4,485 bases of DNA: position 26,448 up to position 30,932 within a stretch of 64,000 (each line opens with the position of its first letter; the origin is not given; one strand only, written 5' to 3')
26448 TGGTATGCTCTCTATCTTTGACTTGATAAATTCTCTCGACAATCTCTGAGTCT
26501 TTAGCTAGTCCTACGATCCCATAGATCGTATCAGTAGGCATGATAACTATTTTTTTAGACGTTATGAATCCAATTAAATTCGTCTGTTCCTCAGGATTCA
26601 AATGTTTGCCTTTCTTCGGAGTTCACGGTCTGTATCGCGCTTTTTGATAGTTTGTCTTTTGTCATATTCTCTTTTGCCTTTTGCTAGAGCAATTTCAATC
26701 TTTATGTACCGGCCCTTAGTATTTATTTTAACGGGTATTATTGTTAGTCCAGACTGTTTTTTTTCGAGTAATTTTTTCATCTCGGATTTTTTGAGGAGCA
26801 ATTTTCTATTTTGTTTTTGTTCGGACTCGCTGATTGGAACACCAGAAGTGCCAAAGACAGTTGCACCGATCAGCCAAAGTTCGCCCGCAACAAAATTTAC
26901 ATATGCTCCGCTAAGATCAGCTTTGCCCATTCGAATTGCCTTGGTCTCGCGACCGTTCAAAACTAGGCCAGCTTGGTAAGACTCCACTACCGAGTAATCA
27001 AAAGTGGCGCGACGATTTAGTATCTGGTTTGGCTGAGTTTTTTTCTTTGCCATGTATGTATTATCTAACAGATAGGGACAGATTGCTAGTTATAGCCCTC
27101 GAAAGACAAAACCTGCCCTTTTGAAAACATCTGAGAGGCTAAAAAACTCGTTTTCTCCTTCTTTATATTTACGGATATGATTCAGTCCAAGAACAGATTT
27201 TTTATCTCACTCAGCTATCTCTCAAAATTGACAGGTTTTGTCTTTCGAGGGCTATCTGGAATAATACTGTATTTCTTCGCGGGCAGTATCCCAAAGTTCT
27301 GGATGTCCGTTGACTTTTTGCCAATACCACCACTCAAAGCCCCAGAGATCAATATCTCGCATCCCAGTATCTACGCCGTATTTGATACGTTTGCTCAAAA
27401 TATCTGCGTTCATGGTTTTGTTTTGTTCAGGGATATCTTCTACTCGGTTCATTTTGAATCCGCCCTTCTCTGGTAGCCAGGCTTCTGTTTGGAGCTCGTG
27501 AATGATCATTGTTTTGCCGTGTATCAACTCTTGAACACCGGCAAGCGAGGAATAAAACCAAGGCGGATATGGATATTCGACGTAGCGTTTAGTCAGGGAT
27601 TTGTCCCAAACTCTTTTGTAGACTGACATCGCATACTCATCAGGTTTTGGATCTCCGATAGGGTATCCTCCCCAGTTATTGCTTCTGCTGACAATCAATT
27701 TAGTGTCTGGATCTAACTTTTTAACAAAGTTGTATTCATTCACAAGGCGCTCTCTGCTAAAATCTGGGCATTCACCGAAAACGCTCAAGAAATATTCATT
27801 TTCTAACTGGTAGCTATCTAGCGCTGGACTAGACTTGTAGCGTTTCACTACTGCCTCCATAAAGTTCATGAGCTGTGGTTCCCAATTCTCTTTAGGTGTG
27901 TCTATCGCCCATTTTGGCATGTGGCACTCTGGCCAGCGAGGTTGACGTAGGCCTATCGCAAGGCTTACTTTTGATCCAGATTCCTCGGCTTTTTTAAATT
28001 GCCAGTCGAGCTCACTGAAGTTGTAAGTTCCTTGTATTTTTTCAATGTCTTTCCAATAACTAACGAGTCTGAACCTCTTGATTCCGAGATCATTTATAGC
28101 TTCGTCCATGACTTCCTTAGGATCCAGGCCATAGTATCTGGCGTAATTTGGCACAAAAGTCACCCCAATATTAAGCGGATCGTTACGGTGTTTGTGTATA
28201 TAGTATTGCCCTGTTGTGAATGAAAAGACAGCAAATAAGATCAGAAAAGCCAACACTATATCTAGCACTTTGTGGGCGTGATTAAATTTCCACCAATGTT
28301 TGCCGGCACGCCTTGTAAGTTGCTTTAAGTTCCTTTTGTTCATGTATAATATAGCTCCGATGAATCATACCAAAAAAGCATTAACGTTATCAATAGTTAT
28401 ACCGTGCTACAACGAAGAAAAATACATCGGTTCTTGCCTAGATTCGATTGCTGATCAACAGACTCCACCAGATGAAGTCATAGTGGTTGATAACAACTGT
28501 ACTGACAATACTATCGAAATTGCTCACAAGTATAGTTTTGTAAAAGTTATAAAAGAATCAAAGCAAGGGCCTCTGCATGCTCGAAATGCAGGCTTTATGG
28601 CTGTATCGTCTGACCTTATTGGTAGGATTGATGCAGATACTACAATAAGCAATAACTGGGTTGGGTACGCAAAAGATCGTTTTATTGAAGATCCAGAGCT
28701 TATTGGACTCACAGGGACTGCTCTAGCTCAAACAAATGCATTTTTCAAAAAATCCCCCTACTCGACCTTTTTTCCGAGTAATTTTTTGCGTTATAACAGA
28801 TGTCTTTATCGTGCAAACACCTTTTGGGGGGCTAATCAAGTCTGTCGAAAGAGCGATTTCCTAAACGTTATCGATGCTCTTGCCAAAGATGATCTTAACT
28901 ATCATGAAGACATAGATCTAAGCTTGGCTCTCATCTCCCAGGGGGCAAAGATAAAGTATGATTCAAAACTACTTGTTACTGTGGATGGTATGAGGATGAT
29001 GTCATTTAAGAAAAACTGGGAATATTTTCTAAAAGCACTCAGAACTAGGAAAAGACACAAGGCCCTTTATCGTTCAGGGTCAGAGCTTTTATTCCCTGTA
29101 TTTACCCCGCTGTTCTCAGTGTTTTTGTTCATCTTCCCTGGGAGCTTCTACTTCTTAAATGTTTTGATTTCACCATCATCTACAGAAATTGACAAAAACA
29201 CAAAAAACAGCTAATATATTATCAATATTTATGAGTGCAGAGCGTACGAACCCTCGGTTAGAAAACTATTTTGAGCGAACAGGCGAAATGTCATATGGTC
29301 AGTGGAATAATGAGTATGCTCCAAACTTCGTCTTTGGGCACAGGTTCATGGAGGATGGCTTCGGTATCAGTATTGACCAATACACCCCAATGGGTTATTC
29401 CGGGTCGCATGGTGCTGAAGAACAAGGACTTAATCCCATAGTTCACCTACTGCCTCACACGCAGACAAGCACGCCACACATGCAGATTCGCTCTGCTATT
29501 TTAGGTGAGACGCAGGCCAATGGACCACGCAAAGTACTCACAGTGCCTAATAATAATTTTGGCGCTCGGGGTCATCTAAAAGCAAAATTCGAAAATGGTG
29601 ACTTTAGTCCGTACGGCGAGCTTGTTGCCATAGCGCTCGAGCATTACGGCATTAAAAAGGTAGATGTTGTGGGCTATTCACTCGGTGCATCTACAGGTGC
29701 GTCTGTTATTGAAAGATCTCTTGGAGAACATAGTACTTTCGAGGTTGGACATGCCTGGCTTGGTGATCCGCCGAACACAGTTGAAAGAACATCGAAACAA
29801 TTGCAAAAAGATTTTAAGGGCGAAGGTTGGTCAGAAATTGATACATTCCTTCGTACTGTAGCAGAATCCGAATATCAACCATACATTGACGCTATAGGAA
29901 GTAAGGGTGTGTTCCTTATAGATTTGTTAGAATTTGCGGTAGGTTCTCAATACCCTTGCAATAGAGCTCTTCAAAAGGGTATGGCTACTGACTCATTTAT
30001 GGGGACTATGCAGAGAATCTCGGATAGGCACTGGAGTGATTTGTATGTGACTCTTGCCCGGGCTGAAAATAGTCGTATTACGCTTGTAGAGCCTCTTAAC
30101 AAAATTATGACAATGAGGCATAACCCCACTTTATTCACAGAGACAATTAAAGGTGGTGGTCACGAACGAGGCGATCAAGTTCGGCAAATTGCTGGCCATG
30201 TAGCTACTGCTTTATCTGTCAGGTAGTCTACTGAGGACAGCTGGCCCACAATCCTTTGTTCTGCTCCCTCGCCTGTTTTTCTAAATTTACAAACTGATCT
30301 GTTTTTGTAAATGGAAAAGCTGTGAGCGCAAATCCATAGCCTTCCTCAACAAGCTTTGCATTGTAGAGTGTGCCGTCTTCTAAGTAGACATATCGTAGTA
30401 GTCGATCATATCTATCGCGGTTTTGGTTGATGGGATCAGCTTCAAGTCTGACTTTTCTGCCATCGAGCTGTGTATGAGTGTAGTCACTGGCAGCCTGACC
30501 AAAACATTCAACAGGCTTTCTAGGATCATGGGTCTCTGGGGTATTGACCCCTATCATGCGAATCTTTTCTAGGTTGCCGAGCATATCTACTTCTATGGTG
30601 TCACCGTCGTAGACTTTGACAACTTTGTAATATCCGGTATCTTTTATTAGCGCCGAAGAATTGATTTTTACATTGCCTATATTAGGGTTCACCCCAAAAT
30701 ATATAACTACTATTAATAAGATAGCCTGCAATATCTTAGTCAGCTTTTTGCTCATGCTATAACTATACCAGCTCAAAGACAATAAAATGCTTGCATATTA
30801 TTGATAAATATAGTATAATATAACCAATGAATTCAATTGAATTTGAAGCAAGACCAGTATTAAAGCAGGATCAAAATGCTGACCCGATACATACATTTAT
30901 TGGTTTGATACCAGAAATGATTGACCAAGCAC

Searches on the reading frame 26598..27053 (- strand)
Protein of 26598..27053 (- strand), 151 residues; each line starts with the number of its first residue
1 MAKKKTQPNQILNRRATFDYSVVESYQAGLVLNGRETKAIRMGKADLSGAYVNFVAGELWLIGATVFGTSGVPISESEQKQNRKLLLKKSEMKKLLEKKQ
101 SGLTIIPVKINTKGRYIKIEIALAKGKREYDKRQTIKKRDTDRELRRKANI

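Call 87: search_protein_families(library=pfam, proteins=[window:26598-27053:-], max_evalue=0.00001)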
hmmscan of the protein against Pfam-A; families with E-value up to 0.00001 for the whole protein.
window:26598-27053:- (151 aa): 1 family
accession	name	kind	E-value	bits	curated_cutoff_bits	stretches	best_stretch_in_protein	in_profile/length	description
PF01668.23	SmpB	-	2.5e-43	147.9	27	1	12-149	3-141/143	SmpB protein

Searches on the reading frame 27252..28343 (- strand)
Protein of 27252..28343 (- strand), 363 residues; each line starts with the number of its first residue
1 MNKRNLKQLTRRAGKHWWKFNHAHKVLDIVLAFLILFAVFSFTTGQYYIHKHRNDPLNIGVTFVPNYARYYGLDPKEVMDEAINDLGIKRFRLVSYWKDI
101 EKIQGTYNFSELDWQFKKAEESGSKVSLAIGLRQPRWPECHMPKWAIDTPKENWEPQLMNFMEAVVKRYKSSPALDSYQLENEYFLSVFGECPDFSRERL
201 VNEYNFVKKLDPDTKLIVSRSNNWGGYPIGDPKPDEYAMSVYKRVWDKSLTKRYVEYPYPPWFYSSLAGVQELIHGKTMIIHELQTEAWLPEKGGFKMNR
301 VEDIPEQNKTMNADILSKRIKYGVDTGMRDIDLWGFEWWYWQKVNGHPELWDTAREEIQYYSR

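Call 87: search_protein_families(library=pfam, proteins=[window:27252-28343:-], max_evalue=0.00001)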
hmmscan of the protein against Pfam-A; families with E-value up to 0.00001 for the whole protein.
window:27252-28343:- (363 aa): 1 family
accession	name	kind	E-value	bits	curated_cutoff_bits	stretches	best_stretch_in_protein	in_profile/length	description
PF02449.21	Glyco_hydro_42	-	1.5e-06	28.3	21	0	86-146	22-76/376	Beta-galactosidase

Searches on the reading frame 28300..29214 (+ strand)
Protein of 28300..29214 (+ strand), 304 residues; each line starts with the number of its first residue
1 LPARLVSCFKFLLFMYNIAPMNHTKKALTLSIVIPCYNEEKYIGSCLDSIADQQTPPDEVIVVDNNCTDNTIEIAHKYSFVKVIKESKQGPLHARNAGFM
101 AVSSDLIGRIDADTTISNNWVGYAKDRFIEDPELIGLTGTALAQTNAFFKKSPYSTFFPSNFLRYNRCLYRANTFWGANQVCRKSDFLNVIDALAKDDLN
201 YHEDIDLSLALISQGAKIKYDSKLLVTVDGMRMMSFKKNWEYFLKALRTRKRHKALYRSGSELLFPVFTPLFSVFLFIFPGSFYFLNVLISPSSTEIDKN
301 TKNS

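Call 87: search_protein_families(library=pfam, proteins=[window:28300-29214:+], max_evalue=0.00001)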
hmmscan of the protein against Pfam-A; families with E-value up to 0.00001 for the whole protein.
window:28300-29214:+ (304 aa): 2 families
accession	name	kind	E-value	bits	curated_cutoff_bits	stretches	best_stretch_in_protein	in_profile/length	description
PF00535.33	Glycos_transf_2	-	5.4e-29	101.7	23.3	1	31-187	1-164/168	Glycosyl transferase family 2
PF13641.12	Glyco_tranf_2_3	-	4.5e-16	60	27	1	30-229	3-212/230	Glycosyltransferase like family 2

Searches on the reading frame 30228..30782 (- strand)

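Call 87: search_protein_families(library=pfam, proteins=[window:30228-30782:-], max_evalue=0.00001)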
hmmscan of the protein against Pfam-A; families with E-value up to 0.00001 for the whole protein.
window:30228-30782:- (184 aa): 1 family
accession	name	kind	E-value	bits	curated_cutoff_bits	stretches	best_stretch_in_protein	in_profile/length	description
PF00565.23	SNase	-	3.6e-23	82.5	21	1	73-180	1-106/107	Staphylococcal nuclease homologue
